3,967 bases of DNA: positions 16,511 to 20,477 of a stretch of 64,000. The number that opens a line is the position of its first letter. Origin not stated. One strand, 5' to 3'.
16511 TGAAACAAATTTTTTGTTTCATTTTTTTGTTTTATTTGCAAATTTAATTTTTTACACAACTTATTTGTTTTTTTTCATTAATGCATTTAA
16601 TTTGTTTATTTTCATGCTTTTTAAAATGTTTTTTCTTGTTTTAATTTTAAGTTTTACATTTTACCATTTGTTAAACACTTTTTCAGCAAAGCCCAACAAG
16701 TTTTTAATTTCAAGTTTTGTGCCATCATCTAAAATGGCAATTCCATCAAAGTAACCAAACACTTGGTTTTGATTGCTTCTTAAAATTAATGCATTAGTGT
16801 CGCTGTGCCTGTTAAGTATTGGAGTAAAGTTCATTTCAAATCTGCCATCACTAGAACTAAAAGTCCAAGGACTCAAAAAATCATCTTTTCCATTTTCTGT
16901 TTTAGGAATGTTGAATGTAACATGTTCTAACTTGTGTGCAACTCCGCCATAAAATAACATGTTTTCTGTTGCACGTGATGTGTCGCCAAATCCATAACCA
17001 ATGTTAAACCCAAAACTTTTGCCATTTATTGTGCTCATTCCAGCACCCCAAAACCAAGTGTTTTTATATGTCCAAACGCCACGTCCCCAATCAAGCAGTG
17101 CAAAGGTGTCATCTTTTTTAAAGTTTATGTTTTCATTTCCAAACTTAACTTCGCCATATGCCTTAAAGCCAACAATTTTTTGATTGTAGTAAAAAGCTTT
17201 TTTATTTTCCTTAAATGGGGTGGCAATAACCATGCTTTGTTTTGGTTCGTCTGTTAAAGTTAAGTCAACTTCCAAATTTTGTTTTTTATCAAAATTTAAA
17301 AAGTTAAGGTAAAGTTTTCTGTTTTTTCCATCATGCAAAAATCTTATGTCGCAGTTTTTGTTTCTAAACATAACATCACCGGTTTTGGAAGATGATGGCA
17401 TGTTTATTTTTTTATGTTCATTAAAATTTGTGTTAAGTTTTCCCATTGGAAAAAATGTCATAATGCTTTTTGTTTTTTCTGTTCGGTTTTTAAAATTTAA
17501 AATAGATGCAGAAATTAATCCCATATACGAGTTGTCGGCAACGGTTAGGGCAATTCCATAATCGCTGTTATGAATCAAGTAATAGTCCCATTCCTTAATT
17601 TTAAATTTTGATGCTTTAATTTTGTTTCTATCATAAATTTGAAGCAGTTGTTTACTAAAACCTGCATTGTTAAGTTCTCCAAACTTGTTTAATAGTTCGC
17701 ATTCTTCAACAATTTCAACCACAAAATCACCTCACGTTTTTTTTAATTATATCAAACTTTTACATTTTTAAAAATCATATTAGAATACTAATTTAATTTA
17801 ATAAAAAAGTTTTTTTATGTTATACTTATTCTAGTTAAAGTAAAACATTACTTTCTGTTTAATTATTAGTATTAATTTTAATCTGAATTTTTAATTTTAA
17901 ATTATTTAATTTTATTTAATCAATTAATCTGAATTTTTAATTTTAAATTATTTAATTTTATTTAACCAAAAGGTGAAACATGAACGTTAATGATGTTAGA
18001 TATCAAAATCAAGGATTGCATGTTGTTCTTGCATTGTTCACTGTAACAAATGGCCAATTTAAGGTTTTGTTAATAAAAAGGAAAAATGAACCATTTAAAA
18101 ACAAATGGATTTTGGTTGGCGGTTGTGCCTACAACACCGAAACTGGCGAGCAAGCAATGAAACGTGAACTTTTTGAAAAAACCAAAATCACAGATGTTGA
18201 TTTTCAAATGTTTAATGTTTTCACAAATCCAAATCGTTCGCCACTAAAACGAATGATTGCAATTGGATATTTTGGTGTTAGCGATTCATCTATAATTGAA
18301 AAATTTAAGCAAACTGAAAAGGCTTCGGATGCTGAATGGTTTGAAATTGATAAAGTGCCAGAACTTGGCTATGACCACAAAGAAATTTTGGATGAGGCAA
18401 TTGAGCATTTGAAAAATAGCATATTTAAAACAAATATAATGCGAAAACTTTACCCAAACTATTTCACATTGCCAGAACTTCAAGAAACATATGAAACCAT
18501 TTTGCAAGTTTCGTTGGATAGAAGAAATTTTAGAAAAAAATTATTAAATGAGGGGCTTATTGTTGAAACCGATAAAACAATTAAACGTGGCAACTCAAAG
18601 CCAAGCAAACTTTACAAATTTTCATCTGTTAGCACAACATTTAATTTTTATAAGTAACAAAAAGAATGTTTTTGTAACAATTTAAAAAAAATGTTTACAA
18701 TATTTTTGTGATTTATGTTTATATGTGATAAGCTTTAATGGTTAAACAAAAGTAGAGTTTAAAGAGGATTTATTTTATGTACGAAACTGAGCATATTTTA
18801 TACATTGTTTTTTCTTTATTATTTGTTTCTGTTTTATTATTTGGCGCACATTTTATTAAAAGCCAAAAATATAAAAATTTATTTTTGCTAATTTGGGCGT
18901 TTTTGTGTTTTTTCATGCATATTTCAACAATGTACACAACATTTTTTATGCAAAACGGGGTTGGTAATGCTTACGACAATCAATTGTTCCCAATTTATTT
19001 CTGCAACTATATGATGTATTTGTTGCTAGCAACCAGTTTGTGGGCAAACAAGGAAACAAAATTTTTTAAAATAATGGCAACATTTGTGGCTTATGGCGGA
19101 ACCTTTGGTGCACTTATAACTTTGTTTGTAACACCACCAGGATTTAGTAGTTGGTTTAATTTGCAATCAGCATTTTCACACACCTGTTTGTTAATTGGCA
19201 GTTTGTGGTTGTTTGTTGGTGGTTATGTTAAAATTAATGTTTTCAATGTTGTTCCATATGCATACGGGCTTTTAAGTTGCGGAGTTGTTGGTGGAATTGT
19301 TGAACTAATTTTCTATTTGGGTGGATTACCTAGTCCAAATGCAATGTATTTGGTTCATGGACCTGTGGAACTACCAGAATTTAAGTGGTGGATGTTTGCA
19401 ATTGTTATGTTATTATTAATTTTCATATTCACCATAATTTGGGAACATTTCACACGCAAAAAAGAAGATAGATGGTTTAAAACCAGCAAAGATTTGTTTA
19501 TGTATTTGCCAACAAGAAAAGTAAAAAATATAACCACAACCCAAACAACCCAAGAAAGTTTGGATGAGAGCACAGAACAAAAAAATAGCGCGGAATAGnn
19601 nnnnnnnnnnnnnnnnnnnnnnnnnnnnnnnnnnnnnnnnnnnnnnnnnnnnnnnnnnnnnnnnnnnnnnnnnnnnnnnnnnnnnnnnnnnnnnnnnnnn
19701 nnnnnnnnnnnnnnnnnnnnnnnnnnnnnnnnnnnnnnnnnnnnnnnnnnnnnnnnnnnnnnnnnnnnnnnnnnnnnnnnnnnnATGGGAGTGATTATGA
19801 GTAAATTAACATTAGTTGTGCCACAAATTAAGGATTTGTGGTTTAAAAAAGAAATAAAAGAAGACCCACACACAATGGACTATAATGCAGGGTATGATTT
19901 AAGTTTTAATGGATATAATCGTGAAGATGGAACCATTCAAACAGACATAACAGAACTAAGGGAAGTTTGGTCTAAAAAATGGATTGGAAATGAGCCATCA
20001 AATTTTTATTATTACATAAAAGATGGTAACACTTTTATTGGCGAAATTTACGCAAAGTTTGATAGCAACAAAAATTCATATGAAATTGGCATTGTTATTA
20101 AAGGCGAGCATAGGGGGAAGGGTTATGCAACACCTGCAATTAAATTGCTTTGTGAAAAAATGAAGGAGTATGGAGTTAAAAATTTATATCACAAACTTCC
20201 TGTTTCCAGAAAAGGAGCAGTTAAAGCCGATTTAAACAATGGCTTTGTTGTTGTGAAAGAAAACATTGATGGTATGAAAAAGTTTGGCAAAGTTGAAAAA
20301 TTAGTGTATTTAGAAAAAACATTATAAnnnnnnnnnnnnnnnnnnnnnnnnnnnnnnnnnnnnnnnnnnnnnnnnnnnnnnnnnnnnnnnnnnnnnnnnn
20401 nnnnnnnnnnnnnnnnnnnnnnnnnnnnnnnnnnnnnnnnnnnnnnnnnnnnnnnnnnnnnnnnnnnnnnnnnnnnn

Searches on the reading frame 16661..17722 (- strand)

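Call 7: search_protein_families(library=pfam, proteins=[window:16661-17722:-], max_evalue=0.01)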
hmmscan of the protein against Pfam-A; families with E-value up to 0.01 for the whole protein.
window:16661-17722:- (353 aa): 1 family
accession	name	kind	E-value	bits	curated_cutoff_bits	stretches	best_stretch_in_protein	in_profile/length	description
PF10974.15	DUF2804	-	4.2e-129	431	26.9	1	2-353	2-339/339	Domain of unknown function (DUF2804)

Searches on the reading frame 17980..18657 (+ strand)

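Call 7: search_protein_families(library=pfam, proteins=[window:17980-18657:+], max_evalue=0.01)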
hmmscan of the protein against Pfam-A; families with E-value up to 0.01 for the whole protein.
window:17980-18657:+ (225 aa): 3 families
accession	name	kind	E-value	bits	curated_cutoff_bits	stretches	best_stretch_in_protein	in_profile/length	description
PF21906.2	NrtR_WHD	-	1.4e-21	76.9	27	1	157-214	4-61/61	NrtR DNA-binding winged helix domain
PF00293.34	NUDIX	-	7e-15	55.6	21.1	1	15-137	4-131/134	NUDIX domain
PF19368.5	AraR_C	-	7.4e-10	39.4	23.8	1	156-218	7-70/82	AraR C-terminal winged HTH domain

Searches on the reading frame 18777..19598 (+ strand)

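Call 7: search_protein_families(library=pfam, proteins=[window:18777-19598:+], max_evalue=0.01)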
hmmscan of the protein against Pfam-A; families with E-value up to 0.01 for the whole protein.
window:18777-19598:+ (273 aa): 1 family
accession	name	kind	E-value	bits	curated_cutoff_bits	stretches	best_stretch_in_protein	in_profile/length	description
PF14808.11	TMEM164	-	3.2e-08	33.8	25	1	1-218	1-214/217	TMEM164 family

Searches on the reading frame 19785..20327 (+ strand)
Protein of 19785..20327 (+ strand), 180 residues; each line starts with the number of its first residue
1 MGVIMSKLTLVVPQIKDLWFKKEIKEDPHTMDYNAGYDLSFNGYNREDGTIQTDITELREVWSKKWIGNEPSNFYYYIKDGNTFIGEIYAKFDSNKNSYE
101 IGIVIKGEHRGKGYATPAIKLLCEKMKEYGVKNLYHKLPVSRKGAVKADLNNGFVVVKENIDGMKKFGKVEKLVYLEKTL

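Call 7: search_protein_families(library=pfam, proteins=[window:19785-20327:+], max_evalue=0.01)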
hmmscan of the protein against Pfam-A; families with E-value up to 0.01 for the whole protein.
window:19785-20327:+ (180 aa): 3 families
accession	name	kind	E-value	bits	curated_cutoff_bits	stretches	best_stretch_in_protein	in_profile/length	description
PF00583.31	Acetyltransf_1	-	3.8e-09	37.3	20.7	1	63-135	23-97/116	Acetyltransferase (GNAT) family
PF13302.13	Acetyltransf_3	-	8.5e-08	33.4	25.4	1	10-135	4-118/138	Acetyltransferase (GNAT) domain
PF13420.13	Acetyltransf_4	-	0.0017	18.9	24.3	1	62-168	36-148/155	Acetyltransferase (GNAT) domain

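Call 10: find_encoding_contigs(protein=window:19785-20327:+, flank=10000, max_places=10)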
Protein window:19785-20327:+ (180 aa): no gene with exactly this product is on record in the collection.
